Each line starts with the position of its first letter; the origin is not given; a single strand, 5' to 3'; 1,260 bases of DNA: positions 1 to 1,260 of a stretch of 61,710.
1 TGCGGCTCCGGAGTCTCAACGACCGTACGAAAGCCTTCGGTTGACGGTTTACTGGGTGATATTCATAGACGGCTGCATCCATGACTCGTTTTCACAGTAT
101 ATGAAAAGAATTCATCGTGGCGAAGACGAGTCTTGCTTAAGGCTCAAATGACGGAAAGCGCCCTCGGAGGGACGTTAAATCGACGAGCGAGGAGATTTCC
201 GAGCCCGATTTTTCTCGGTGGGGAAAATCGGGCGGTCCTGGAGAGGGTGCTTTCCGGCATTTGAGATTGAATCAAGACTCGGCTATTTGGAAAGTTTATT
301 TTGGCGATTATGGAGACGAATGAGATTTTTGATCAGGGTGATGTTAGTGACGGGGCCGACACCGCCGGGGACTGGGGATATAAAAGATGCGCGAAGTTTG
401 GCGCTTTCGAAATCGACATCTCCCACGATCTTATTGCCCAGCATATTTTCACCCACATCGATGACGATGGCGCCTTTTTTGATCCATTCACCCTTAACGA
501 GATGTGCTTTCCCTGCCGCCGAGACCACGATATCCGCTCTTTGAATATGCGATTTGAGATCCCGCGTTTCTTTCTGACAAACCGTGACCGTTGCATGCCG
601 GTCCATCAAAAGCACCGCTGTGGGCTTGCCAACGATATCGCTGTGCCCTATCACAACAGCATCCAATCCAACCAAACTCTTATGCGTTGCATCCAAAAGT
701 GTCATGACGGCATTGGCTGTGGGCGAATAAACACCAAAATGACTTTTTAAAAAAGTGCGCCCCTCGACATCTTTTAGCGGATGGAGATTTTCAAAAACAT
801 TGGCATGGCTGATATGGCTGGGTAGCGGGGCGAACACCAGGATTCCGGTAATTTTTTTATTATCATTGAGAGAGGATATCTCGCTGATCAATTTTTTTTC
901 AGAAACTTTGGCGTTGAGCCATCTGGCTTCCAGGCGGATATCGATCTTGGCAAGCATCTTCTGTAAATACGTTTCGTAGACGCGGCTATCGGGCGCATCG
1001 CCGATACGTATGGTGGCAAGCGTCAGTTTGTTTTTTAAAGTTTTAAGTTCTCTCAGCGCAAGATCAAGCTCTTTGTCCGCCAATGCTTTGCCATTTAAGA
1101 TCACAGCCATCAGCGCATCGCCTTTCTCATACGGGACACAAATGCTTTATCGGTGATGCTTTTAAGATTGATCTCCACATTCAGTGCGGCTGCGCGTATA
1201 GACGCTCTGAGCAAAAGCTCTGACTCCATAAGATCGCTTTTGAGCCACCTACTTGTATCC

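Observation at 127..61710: Family of long intergenic palindromes with covarying stems and C-GNA-G mini-hairpins: candidate ssDNA-level element system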

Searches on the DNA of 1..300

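Call 37: search_rna_families(source=window, start=1, end=300, threshold=evalue, max_evalue=1)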
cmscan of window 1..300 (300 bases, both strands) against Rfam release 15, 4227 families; matches with E-value up to 1: 0.
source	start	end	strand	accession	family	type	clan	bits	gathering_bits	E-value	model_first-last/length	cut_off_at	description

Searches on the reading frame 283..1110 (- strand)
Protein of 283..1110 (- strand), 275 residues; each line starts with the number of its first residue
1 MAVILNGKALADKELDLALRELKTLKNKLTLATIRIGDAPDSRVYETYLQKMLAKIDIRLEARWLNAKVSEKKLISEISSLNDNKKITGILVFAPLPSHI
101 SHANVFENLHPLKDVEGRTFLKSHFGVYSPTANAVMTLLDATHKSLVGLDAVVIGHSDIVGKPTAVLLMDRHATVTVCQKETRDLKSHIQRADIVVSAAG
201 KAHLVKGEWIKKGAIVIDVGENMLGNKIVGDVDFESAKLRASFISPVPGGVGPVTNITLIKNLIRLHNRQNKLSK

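Call 13: search_protein_families(library=pfam, proteins=[window:283-1110:-])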
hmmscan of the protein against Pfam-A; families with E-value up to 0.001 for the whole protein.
window:283-1110:- (275 aa): 2 families
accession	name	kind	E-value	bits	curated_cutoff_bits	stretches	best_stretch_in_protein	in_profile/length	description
PF02882.25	THF_DHG_CYH_C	-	5.1e-55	185.6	27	1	124-270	12-159/160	Tetrahydrofolate dehydrogenase/cyclohydrolase, NAD(P)-binding domain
PF00763.28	THF_DHG_CYH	-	5.2e-24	85.2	32.8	1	5-116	1-115/115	Tetrahydrofolate dehydrogenase/cyclohydrolase, catalytic domain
